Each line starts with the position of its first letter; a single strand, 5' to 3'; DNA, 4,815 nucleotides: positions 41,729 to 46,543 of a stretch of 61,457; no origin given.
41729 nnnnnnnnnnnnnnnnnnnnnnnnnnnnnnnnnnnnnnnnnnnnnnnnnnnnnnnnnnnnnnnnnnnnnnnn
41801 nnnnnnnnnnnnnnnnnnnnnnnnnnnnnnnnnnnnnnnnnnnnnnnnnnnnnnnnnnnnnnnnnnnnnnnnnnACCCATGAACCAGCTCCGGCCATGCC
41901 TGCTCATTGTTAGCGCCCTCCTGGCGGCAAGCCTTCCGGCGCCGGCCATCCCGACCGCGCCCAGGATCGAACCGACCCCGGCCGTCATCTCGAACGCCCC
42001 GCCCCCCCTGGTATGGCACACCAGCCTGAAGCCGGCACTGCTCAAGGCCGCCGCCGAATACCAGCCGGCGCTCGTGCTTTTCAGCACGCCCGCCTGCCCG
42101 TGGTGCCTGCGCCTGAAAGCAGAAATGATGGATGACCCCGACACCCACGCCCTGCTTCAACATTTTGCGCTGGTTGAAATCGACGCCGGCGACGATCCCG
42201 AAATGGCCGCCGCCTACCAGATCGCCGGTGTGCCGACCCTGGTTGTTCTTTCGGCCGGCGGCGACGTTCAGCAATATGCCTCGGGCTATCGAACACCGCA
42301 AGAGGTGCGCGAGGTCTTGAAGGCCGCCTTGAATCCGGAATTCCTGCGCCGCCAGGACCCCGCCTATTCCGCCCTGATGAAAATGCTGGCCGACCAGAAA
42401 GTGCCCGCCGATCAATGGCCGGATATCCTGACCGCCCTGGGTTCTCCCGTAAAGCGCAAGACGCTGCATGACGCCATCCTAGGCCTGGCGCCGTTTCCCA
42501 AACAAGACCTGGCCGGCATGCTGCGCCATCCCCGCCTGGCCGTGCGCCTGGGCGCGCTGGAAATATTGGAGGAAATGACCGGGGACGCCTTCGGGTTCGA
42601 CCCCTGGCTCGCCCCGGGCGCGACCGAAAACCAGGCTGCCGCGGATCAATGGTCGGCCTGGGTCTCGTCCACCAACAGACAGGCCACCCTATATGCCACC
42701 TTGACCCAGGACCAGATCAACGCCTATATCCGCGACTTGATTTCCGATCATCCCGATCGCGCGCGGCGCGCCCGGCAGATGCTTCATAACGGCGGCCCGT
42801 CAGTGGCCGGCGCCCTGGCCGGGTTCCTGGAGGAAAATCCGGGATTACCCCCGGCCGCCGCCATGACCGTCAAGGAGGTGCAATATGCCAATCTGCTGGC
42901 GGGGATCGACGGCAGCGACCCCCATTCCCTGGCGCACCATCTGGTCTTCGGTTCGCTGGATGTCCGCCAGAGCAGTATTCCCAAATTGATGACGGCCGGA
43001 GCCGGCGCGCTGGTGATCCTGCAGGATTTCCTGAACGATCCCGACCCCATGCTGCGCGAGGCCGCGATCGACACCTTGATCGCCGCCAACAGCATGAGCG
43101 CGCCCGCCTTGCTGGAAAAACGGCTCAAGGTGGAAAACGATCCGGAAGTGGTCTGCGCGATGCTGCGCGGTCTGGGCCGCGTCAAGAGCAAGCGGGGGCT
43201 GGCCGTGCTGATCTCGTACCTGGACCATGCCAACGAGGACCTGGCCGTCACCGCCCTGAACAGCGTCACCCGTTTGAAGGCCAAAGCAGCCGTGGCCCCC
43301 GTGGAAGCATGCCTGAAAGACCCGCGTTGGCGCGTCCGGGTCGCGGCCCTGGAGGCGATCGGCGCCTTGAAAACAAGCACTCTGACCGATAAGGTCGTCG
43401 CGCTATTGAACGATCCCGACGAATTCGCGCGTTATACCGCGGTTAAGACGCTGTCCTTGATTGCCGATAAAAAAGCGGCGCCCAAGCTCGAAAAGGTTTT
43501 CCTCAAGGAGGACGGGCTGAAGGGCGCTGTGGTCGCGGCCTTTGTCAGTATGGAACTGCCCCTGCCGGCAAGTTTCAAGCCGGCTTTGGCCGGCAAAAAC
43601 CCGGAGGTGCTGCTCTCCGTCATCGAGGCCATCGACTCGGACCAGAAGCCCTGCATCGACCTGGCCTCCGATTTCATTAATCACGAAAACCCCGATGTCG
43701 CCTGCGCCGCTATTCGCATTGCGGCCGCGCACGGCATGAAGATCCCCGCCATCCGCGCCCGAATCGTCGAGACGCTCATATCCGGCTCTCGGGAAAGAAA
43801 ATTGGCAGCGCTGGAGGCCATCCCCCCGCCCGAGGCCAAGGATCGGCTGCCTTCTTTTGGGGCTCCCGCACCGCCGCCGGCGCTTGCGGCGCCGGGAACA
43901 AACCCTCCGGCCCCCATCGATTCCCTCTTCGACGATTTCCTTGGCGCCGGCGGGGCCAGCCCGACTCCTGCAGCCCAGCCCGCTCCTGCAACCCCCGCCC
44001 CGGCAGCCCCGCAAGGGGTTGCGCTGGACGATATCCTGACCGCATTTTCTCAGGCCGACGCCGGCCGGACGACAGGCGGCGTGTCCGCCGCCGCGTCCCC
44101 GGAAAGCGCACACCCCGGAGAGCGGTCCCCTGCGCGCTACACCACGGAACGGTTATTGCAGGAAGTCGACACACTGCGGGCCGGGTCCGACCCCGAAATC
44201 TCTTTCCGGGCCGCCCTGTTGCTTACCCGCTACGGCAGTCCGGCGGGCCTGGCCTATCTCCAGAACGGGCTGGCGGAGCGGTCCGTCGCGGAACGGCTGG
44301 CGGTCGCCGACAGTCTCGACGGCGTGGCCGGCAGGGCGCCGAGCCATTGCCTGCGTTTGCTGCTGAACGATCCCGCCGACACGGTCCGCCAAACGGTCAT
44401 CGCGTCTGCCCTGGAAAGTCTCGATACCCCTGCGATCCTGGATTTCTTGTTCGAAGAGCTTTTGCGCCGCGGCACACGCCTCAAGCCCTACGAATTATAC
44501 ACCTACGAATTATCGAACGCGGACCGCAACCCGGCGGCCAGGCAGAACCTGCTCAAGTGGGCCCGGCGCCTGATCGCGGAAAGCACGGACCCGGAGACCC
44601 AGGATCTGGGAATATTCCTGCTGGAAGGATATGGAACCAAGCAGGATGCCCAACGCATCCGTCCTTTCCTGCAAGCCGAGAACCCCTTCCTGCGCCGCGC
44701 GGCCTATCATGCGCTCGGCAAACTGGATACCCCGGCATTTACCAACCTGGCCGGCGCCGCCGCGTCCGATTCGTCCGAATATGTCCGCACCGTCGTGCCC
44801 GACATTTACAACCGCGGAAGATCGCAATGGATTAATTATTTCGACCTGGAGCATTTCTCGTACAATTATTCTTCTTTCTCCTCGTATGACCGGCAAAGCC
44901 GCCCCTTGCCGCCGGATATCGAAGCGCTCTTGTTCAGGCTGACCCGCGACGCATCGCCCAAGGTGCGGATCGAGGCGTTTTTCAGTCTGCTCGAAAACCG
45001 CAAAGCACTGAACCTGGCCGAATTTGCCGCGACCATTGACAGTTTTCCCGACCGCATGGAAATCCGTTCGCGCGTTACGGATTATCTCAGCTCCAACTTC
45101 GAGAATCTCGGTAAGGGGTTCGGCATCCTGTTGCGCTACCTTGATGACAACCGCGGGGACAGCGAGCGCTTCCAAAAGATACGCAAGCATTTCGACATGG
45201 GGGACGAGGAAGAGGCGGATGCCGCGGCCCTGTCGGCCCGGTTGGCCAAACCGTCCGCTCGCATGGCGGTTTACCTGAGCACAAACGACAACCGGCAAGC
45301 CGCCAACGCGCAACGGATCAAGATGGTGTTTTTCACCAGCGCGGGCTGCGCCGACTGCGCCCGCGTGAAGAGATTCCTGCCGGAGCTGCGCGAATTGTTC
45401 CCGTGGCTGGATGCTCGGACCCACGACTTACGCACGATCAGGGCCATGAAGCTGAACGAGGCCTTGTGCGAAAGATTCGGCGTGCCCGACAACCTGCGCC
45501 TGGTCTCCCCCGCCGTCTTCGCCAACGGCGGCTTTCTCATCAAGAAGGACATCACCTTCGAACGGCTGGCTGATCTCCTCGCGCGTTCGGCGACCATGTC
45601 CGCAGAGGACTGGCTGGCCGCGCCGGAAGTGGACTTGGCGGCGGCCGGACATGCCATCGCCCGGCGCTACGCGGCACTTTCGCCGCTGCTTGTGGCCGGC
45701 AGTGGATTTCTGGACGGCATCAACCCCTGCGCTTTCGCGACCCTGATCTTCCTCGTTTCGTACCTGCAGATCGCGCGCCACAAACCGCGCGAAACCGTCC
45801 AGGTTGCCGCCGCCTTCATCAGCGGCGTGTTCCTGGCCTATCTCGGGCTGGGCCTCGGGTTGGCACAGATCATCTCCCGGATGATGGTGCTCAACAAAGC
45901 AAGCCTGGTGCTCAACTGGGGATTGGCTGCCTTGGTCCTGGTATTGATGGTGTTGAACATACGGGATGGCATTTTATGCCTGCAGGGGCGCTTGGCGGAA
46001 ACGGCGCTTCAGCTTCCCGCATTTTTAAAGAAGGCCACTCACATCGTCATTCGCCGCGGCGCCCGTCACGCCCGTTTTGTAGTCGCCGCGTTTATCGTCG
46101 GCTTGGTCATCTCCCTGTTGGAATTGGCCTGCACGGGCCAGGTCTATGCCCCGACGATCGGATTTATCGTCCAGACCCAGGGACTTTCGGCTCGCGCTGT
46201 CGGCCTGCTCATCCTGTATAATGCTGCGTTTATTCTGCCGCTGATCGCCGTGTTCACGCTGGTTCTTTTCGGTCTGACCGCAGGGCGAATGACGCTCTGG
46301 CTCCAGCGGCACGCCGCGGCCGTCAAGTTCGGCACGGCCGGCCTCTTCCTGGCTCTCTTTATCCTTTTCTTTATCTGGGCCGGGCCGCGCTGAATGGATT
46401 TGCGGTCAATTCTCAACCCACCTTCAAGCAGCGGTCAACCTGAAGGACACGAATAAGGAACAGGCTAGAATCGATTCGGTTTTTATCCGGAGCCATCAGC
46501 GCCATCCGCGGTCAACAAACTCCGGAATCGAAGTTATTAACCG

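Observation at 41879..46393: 1,504-aa thioredoxin-HEAT-thioredoxin-DsbD/CcdA-like fusion as the terminal gene of the Bat-like operon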

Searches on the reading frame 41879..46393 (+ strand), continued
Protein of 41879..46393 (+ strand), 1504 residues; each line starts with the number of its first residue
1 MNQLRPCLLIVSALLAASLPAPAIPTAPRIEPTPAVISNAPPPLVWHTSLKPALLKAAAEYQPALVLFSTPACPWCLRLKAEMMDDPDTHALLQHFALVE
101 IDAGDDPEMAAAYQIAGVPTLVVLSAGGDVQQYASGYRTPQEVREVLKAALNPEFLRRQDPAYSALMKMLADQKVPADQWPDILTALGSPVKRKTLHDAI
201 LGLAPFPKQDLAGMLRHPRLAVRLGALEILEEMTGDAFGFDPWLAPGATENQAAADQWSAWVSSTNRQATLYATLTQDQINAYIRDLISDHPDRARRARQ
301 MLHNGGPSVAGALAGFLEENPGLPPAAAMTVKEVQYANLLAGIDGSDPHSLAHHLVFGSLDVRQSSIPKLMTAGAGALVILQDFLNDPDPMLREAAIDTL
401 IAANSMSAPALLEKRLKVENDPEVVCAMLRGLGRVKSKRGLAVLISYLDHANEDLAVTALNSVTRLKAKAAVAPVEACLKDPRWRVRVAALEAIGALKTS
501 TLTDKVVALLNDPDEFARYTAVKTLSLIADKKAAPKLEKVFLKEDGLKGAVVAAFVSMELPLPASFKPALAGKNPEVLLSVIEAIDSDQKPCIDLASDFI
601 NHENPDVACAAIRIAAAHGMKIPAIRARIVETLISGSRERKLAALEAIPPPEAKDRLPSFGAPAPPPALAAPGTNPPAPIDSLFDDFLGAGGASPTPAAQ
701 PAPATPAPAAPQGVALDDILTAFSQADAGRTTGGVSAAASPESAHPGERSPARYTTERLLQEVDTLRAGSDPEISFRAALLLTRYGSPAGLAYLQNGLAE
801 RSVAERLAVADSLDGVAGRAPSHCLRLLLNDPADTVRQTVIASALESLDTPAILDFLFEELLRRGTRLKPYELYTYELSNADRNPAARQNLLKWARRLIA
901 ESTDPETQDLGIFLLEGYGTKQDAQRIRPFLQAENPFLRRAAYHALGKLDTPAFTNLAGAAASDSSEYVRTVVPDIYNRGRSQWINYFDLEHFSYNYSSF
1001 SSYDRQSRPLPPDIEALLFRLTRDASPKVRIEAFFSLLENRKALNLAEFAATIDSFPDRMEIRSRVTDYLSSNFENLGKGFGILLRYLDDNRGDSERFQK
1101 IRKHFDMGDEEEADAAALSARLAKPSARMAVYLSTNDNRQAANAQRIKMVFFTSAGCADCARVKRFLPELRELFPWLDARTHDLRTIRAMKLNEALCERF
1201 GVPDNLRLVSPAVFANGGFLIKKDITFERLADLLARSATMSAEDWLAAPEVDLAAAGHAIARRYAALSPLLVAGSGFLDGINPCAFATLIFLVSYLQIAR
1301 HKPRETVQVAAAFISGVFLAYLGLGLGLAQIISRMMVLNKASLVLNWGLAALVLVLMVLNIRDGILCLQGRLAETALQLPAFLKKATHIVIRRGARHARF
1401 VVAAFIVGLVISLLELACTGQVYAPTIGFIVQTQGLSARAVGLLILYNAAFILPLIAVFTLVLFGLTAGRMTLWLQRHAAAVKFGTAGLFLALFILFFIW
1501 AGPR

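Call 38: find_encoding_contigs(protein=P0207, flank=10000, max_places=2)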
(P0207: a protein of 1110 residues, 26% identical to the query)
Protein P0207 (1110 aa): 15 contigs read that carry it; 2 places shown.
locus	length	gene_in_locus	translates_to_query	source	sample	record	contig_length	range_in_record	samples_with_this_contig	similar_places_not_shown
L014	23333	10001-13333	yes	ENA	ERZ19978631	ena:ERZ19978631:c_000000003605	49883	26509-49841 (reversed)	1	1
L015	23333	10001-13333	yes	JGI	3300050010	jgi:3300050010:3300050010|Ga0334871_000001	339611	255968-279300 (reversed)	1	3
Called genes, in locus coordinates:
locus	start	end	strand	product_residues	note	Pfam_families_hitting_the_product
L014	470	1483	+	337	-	PF20030:bpMoxR, PF07726:AAA_3, PF07728:AAA_5, PF17863:AAA_lid_2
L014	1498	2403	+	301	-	PF01882:DUF58, PF13519:VWA_2 (weak)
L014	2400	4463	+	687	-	PF07584:BatA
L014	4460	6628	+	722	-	-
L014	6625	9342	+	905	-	-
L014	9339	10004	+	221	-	PF13709:DUF4159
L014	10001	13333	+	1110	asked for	PF00085:Thioredoxin, PF13098:Thioredoxin_2, PF13899:Thioredoxin_7, PF02985:HEAT (faint), PF12717:Cnd1 (faint), PF13646:HEAT_2, PF13646:HEAT_2 (weak), PF13646:HEAT_2 (weak), +2 more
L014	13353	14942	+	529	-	-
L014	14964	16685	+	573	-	-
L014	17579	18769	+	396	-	PF00753:Lactamase_B, PF19583:ODP, PF00258:Flavodoxin_1 (weak)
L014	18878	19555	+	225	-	-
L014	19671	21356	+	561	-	PF02310:B12-binding (weak), PF04055:Radical_SAM, PF13311:DUF4080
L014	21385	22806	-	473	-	PF02055:Glyco_hydro_30, PF17189:Glyco_hydro_30C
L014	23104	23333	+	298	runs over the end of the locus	PF00892:EamA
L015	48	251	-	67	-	-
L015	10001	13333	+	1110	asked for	PF00085:Thioredoxin, PF13098:Thioredoxin_2, PF13899:Thioredoxin_7, PF02985:HEAT (faint), PF12717:Cnd1 (faint), PF13646:HEAT_2, PF13646:HEAT_2 (weak), PF13646:HEAT_2 (weak), +2 more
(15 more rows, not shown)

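Call 46: find_encoding_contigs(protein=P0190, flank=10000, max_places=1)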
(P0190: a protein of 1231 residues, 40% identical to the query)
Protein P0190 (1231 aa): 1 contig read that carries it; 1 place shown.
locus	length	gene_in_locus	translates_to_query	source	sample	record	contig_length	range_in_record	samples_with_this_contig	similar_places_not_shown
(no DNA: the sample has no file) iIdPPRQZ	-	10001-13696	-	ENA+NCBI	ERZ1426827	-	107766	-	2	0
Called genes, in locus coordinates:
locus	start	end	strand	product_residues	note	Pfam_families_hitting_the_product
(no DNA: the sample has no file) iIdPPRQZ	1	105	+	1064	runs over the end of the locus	-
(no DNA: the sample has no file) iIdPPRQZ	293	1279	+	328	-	PF20030:bpMoxR, PF07726:AAA_3, PF07728:AAA_5, PF17863:AAA_lid_2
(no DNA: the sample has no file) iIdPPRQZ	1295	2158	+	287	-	PF01882:DUF58, PF13519:VWA_2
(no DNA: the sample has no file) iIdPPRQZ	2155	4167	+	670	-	PF07584:BatA, PF13519:VWA_2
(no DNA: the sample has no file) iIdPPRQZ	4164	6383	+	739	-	-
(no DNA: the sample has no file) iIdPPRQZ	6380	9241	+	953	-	-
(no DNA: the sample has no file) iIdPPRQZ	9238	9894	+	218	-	PF13709:DUF4159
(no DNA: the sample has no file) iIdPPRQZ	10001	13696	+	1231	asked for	PF13098:Thioredoxin_2, PF13899:Thioredoxin_7, PF02985:HEAT (faint), PF13646:HEAT_2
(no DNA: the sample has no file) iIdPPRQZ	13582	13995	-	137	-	-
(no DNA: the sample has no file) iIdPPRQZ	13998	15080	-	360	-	PF01758:SBF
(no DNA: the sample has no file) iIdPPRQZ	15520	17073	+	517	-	PF00924:MS_channel_2nd, PF21082:MS_channel_3rd, PF00027:cNMP_binding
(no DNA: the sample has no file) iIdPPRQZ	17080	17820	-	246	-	PF01925:TauE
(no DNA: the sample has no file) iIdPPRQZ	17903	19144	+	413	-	-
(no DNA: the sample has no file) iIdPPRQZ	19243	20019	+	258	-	PF04055:Radical_SAM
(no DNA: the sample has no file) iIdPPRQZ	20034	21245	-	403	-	PF01408:GFO_IDH_MocA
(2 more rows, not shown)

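Call 47: find_encoding_contigs(protein=P0200, flank=10000, max_places=1)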
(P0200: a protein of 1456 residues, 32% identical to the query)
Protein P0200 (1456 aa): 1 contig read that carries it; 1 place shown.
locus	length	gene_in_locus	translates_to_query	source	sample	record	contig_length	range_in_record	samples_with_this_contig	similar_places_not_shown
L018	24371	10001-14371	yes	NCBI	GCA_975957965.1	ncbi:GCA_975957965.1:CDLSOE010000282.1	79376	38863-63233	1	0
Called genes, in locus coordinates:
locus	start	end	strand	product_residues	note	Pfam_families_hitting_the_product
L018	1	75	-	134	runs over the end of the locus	-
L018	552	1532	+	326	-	PF20030:bpMoxR, PF07726:AAA_3, PF07728:AAA_5, PF17863:AAA_lid_2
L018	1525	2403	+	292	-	PF01882:DUF58, PF13519:VWA_2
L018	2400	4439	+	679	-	PF07584:BatA, PF13519:VWA_2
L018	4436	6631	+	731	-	-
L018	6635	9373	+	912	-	-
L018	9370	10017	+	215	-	PF13709:DUF4159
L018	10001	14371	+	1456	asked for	PF00085:Thioredoxin (weak), PF13098:Thioredoxin_2, PF13899:Thioredoxin_7 (weak), PF02985:HEAT (faint), PF13646:HEAT_2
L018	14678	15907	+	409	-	PF14486:DUF4432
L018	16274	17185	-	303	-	PF08843:AbiEii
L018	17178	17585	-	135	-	PF19570:DUF6088 (faint)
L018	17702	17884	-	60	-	-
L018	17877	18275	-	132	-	-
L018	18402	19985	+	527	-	PF01202:SKI, PF13238:AAA_18 (weak), PF13671:AAA_33 (faint), PF01761:DHQ_synthase, PF24621:DHQS_C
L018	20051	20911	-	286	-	PF08501:Shikimate_dh_N, PF03807:F420_oxidored (faint), PF01488:Shikimate_DH, PF18317:SDH_C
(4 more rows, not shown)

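Call 63: find_related_loci(query=A2, collection=genome_contigs, flank=10000)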
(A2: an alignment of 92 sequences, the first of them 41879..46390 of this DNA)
Query A2 (1504 aa) in genome_contigs; peptide patterns used: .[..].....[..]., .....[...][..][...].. (x = any residue, [..] = any of these).
289 stretches matched a pattern; 150 encode a relative of the query (tblastn E <= 1e-3); the best 80 are kept; 80 distinct loci.
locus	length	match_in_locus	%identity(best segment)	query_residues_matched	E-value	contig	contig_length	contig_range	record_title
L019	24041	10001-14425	52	19-1487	0e+0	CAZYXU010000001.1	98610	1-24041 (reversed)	MAG TPA_asm: uncultured Verrucomicrobiota bacterium isolate SRP192927_co3_865 genome assembly, contig: NODE_284_length_9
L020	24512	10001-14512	57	7-1488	0e+0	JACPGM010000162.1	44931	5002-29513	MAG: Lentisphaerae bacterium isolate NC_groundwater_387_Ag_B-0.1um_58_26 GD18-4_B1_scaffold_1764720, whole genome shotgu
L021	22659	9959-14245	43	44-1487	0e+0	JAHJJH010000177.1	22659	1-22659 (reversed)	MAG: Verrucomicrobia bacterium isolate Modern_marine_rock_biofilm.mb.29 Modern_marine_rock.mb.29_k141_438907, whole geno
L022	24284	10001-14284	43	44-1501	0e+0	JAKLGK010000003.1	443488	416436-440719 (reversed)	MAG: Verrucomicrobia bacterium isolate RA.bin38 RA.bin38_3, whole genome shotgun sequence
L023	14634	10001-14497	39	2-1483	0e+0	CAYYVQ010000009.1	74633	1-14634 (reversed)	MAG TPA_asm: uncultured Victivallales bacterium isolate SRP252850_co1_79 genome assembly, contig: NODE_356_length_74633_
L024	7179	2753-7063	37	7-1486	0e+0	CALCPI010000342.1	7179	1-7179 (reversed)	MAG TPA_asm: uncultured Verrucomicrobiales bacterium isolate SRR3933179_bin.13_CONCOCT_v1.1_MAG genome assembly, contig:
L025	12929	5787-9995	41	65-1487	0e+0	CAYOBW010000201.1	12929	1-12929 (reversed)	MAG TPA_asm: uncultured Victivallales bacterium isolate SRP272421_co2_758 genome assembly, contig: NODE_16538_length_129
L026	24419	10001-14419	37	10-1499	0e+0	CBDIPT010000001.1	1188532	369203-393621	MAG: Limisphaerales bacterium isolate CRY1-m2-bin11 genome assembly, contig: CRY1-CANU-15, whole genome shotgun sequence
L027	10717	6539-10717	38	1-1422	0e+0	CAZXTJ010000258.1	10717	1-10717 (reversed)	MAG TPA_asm: uncultured bacterium isolate binchicken_co56_54 genome assembly, contig: NODE_1930_length_10717_cov_5.49465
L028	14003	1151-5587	36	44-1487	0e+0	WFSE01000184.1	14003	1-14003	MAG: Lentisphaeria bacterium isolate S016_21_esom k151_840768, whole genome shotgun sequence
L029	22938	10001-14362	37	33-1483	0e+0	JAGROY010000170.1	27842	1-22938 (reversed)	MAG: Verrucomicrobiia bacterium isolate HKST-UBA30 2009_39805, whole genome shotgun sequence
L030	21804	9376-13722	35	39-1496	0e+0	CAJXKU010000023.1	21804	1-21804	MAG TPA_asm: uncultured Lentisphaerae bacterium isolate SRR6193124_bin.69_MetaBAT_v2.12.1_MAG genome assembly, contig: N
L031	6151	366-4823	38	38-1487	0e+0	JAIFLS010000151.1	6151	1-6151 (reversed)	MAG: bacterium isolate bin_212 scaffold_24565, whole genome shotgun sequence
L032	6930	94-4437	36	67-1487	0e+0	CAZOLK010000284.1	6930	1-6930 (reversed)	MAG TPA_asm: uncultured Verrucomicrobiota bacterium isolate SRP141376_co3_71 genome assembly, contig: NODE_28881_length_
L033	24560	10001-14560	33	15-1500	0e+0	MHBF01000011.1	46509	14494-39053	MAG: Lentisphaerae bacterium GWF2_44_16 gwf2_scaffold_1149, whole genome shotgun sequence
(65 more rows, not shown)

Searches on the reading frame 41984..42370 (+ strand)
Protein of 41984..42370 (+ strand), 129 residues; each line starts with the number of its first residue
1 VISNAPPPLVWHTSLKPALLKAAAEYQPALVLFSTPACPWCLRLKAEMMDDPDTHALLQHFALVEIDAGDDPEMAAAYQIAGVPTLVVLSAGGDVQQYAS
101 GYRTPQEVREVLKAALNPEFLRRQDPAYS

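Call 53: search_solved_structures(query=window:41984-42370:+, max_evalue=0.01, show_alignments=2)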
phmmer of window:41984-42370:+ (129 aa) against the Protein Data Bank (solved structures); distinct sequences matched with E-value up to 0.01: 48.
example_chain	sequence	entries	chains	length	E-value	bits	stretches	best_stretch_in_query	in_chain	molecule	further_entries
8eky_M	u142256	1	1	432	4.3e-10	43.2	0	38-116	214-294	Thioredoxin domain-containing protein 5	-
2lst_A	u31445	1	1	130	5.3e-07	33.2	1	16-90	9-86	Thioredoxin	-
1j08_A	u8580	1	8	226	2.4e-06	31.1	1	29-112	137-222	glutaredoxin-like protein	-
3fk8_A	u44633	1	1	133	2.9e-06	30.8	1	13-101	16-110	Disulphide isomerase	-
3idv_A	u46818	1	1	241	7.3e-06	29.5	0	6-93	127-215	Protein disulfide-isomerase A4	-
1a8l_A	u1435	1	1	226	1.3e-05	28.7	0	29-112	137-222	PROTEIN DISULFIDE OXIDOREDUCTASE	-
2gzy_A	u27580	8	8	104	2.9e-05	27.5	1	25-112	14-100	Thioredoxin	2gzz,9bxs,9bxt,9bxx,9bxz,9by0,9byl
2voc_A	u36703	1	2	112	3.8e-05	27.2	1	25-113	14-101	THIOREDOXIN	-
2ipa_A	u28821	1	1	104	4.8e-05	26.8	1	25-112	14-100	Thioredoxin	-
4ba7_A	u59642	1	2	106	0.00026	24.5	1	27-111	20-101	LBCA THIOREDOXIN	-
9sqm_E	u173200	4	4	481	0.00034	24.1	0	30-118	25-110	Protein disulfide-isomerase A3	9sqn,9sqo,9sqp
2b5e_A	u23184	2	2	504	0.00038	24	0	29-108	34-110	Protein disulfide-isomerase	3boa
8zpw_B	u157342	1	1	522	0.00041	23.8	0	29-108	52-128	Protein disulfide-isomerase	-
1nw2_A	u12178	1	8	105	0.00043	23.8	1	26-109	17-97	THIOREDOXIN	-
7p9e_A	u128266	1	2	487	0.00056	23.4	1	30-113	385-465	Thioredoxin reductase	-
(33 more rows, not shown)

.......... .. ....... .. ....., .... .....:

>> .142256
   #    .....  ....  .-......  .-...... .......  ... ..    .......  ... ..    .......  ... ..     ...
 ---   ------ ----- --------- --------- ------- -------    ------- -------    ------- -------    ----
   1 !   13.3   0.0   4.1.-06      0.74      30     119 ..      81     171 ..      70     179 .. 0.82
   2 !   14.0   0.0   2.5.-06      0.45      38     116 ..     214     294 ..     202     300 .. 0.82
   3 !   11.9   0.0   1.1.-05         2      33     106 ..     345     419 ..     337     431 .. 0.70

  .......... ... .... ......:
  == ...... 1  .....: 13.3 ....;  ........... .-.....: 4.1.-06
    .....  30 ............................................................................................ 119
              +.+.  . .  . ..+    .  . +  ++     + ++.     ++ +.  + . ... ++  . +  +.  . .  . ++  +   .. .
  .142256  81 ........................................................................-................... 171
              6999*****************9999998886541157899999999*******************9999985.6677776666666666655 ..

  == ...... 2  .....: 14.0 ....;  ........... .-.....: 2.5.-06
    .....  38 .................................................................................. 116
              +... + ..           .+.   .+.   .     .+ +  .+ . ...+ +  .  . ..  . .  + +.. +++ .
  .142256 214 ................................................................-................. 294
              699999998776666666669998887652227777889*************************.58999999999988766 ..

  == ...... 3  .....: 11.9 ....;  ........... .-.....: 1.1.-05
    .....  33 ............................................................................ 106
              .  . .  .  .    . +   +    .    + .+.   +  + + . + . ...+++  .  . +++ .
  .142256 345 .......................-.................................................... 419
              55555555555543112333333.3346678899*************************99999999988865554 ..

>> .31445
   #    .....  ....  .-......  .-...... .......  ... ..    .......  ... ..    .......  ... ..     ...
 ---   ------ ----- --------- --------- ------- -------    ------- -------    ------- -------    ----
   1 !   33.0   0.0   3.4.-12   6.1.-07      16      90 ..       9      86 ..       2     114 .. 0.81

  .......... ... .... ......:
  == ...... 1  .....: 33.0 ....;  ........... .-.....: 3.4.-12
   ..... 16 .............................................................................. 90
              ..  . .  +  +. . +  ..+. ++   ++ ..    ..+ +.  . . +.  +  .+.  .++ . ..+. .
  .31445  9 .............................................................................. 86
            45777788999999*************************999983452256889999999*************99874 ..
